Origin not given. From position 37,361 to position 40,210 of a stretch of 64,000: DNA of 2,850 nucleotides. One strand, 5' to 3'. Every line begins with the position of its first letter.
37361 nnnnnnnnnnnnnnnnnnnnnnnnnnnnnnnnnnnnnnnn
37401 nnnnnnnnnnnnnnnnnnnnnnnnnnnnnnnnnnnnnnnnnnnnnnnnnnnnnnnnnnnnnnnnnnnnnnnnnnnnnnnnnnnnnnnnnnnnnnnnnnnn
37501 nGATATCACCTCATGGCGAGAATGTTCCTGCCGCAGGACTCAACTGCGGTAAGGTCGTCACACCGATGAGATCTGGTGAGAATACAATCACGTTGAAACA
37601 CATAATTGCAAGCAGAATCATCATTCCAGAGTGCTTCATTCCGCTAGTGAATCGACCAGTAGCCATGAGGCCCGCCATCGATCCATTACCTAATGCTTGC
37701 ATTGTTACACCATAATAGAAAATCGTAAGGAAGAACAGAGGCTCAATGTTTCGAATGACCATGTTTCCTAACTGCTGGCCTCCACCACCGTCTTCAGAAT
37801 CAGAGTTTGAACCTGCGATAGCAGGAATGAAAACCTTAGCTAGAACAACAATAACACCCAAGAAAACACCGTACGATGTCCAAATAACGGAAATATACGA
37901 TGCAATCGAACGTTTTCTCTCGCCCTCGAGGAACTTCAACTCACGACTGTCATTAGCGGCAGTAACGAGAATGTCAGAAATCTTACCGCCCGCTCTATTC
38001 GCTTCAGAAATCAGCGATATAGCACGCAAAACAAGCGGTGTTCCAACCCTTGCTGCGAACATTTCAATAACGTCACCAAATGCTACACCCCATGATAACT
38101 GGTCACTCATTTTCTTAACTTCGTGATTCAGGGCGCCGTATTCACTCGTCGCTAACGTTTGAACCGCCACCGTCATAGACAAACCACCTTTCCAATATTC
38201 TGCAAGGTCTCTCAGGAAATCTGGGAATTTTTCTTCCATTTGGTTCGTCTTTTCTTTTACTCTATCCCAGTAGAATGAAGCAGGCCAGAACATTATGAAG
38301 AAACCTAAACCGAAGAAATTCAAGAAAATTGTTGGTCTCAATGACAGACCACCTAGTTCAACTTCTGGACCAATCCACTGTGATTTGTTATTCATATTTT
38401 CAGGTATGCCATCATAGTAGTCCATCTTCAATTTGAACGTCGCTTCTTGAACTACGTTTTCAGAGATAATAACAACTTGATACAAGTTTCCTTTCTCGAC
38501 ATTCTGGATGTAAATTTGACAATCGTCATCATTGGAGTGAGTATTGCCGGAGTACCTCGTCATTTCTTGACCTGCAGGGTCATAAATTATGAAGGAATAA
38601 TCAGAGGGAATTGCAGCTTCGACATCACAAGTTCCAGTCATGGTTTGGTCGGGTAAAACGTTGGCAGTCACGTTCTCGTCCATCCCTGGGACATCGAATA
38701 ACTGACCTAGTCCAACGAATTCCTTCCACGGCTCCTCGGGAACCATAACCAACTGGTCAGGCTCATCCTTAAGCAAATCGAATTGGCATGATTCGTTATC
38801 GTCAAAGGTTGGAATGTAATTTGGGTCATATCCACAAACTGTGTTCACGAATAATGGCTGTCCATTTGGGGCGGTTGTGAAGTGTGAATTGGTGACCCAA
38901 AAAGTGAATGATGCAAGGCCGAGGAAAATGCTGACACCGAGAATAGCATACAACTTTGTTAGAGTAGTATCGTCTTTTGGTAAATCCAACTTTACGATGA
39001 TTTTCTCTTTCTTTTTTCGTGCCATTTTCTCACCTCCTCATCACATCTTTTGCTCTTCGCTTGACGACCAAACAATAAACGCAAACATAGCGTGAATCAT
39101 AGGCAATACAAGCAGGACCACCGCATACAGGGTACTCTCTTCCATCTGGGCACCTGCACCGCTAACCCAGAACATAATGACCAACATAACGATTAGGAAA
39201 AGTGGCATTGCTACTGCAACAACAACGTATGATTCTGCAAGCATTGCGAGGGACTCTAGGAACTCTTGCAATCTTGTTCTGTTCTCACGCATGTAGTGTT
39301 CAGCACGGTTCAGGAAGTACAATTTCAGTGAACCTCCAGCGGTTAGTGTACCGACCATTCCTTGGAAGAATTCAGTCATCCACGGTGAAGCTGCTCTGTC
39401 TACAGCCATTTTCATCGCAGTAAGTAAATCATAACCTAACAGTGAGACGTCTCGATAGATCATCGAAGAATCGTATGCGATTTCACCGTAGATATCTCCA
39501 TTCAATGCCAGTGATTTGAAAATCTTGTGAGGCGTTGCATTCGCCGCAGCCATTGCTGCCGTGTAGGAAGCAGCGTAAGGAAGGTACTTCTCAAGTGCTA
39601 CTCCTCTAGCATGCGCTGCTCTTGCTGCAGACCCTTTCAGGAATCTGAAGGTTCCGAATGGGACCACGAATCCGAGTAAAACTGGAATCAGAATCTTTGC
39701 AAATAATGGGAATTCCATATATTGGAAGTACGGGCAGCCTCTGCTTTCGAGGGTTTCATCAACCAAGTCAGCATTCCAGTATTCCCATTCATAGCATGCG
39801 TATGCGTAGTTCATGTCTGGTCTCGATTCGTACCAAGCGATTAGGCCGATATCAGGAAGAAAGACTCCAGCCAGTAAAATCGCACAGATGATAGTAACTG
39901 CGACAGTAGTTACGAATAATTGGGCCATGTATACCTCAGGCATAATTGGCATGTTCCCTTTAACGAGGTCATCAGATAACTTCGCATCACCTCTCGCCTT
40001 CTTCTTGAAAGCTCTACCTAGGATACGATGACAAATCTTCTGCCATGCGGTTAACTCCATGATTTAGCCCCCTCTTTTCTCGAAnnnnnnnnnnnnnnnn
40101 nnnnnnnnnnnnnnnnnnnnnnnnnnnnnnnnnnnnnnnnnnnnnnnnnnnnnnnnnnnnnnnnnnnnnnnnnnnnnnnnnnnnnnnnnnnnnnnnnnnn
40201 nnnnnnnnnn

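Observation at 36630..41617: Compact Tad-like type IV pilus locus with an extracytoplasmic Cys-containing domain on the TadC-like platform protein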

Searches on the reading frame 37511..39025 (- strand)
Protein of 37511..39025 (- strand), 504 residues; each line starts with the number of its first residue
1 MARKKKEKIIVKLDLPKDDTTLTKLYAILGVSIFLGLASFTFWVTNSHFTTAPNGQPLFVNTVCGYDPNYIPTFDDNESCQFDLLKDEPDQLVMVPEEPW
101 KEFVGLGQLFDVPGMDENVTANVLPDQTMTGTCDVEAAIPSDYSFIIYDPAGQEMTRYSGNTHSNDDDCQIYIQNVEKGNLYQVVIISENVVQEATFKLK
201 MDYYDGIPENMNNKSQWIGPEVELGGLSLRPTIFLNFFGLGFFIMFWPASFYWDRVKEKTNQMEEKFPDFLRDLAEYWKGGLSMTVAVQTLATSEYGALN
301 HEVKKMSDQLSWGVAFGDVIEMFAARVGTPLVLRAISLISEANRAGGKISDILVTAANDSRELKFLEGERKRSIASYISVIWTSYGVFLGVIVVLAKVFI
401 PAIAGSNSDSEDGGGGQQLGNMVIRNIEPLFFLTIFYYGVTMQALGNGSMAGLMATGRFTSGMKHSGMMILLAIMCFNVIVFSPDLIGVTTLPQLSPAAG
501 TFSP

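Call 3: search_protein_families(library=pfam, proteins=[window:37511-39025:-], max_evalue=0.1)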
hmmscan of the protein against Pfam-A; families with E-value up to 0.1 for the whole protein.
window:37511-39025:- (504 aa): 1 family
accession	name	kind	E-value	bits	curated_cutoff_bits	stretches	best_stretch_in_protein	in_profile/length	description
PF00482.28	T2SSF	-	9.4e-12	45.4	25.2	1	270-395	1-123/125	Type II secretion system (T2SS), protein F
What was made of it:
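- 37511..39025 (-): TadC-like platform protein, 504 aa, one T2SSF domain, equivalent to the C-half of FlaJ/PilC. T2SSF 9.4e-12 at residues 270-395 (call 3).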

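Call 4: search_protein_families(library=ncbifam, proteins=[window:37511-39025:-], max_evalue=0.1)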
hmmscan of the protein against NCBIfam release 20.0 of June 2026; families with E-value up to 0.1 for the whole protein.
window:37511-39025:- (504 aa): 5 families
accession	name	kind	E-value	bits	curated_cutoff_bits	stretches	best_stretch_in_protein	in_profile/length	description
NF004705.1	PRK06041.1-3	equivalog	1.3e-12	47.5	400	1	244-476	224-450/465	archaellar assembly protein ArlJ/FlaJ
NF004703.2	PRK06041.1-1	equivalog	7.3e-07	27.9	570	1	251-399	268-417/525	archaellar assembly protein ArlJ/FlaJ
NF004704.2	PRK06041.1-2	equivalog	8.3e-07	28.1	550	1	254-474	320-540/555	archaellar assembly protein ArlJ/FlaJ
NF046075.1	UpsF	equivalog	4.4e-06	25.7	400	1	249-356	295-396/484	membrane pilin protein UpsF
NF053673.1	bindosome_BasF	exception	0.00016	20.4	1300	1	240-339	408-503/656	bindosome assembly system membrane anchoring protein BasF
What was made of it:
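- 37511..39025 (-): Matches ArlJ model positions 320-540 of 555 and 224-450 of 465 (call 4).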

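Call 8: find_homologous_proteins(query=window:37511-39025:-)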
Query window:37511-39025:- (504 aa): 1045 proteins with E <= 0.001 among 8000 candidates; the best 120 are listed.
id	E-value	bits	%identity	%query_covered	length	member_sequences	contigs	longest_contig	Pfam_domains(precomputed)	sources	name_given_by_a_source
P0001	0.0e+0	1061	90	100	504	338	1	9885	PF00482.29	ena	-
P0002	0.0e+0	1021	88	98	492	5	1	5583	PF00482.29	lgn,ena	-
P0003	0.0e+0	1020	88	100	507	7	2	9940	PF00482.29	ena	-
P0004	1.6e-293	992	85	100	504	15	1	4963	PF00482.29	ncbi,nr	ncbi:MAG: type II secretion system F family protein [Candidatus Poseidoniaceae archaeon]|nr:type II 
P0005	1.7e-289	979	85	100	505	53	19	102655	PF00482.29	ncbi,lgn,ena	-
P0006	3.9e-289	977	85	100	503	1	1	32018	PF00482.29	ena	-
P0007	6.0e-289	977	88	93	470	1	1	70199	PF00482.29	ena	-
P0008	4.7e-288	974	83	100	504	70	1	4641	PF00482.29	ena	-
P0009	9.5e-288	973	88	95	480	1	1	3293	PF00482.29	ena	-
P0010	5.3e-282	954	82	100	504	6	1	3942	PF00482.29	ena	-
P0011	1.2e-281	953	82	100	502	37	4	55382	PF00482.29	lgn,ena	-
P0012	4.5e-281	951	81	100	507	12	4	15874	PF00482.29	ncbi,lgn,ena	-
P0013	6.9e-280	947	82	100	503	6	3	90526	PF00482.29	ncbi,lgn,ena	-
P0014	3.3e-278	941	83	100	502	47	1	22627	PF00482.29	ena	-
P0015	8.6e-277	937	81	100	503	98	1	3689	PF00482.29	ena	-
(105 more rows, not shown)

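Call 11: find_encoding_contigs(protein=window:37511-39025:-, flank=10000, max_places=4)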
Protein window:37511-39025:- (504 aa): 6 contigs read that carry it; 4 places shown.
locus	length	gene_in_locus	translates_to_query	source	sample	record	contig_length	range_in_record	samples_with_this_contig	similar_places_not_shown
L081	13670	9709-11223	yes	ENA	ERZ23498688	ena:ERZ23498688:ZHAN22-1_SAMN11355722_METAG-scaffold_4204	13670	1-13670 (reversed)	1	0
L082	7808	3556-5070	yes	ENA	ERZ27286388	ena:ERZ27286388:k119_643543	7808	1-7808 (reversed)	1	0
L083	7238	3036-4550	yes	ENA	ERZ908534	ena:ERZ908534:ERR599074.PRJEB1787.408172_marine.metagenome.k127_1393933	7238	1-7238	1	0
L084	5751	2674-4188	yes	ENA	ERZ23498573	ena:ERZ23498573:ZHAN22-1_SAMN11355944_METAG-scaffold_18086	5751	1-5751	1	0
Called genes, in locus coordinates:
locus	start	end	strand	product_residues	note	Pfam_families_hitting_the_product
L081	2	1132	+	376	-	PF02445:NadA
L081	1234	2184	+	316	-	PF01725:Ham1p_like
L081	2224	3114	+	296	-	-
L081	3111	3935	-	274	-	PF00378:ECH_1, PF16113:ECH_2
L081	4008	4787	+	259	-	PF00005:ABC_tran, PF13304:AAA_21 (faint)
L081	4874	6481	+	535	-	-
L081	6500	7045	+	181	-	PF13238:AAA_18, PF13207:AAA_17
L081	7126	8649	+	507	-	PF00437:T2SSE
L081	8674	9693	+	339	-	PF00482:T2SSF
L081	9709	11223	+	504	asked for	PF00482:T2SSF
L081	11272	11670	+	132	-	-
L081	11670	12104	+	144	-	-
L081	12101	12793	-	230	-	PF06414:Zeta_toxin (weak), PF13238:AAA_18 (weak), PF13671:AAA_33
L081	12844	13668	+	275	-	?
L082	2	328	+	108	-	?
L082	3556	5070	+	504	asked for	PF00482:T2SSF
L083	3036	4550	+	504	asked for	PF00482:T2SSF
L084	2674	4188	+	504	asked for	PF00482:T2SSF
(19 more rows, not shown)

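Call 30: search_solved_structures(query=window:37511-39025:-, max_evalue=1)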
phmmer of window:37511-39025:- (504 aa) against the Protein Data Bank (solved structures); distinct sequences matched with E-value up to 1: 1.
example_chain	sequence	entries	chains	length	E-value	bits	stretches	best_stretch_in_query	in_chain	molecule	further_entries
1qz1_A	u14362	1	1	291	0.17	13.7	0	118-200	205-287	Neural cell adhesion molecule 1, 140 kDa isoform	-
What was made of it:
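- Tried and rejected: The TadC-like protein gave only a 0.17 hit to an Ig domain (call 30).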

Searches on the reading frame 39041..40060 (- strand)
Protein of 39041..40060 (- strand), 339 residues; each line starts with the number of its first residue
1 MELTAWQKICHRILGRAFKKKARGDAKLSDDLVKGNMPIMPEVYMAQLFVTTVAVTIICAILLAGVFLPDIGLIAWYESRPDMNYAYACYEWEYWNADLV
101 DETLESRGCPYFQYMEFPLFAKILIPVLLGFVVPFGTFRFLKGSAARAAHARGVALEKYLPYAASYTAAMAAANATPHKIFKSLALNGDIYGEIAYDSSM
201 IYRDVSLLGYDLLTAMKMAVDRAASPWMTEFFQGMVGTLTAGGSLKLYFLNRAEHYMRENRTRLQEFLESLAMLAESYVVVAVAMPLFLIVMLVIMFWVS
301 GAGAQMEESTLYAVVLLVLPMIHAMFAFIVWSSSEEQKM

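Call 3: search_protein_families(library=pfam, proteins=[window:39041-40060:-], max_evalue=0.1)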
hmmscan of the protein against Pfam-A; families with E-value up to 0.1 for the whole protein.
window:39041-40060:- (339 aa): 2 families
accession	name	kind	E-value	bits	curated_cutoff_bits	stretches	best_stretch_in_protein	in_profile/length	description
PF00482.28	T2SSF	-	9.3e-12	45.4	25.2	1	166-292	4-124/125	Type II secretion system (T2SS), protein F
PF13480.13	Acetyltransf_6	-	0.051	14.2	22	0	218-252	43-79/143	Acetyltransferase (GNAT) domain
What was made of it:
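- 39041..40060 (-): TadB-like platform protein, 339 aa, one T2SSF domain, equivalent to the N-half of FlaJ/PilC. T2SSF 9.3e-12 at residues 166-292 (call 3).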

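Call 4: search_protein_families(library=ncbifam, proteins=[window:39041-40060:-], max_evalue=0.1)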
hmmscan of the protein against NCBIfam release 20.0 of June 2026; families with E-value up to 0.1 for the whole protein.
window:39041-40060:- (339 aa): 6 families
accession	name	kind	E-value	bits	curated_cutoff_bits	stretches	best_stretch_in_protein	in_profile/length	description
NF004704.2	PRK06041.1-2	equivalog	1.9e-13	50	550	1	149-326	68-239/555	archaellar assembly protein ArlJ/FlaJ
NF046075.1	UpsF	equivalog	1.6e-08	33.8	400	1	156-330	85-246/484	membrane pilin protein UpsF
NF004703.2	PRK06041.1-1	equivalog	3.2e-07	29.1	570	1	155-323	35-198/525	archaellar assembly protein ArlJ/FlaJ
NF004705.1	PRK06041.1-3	equivalog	1.9e-06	27.1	400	1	161-329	8-169/465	archaellar assembly protein ArlJ/FlaJ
NF053673.1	bindosome_BasF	exception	7e-06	24.9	1300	1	155-302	200-343/656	bindosome assembly system membrane anchoring protein BasF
NF009952.0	PRK13417.1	equivalog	0.0001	21.9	531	1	52-150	97-195/352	F0F1 ATP synthase subunit A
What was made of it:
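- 39041..40060 (-): Matches ArlJ model positions 68-239 of 555 (call 4).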
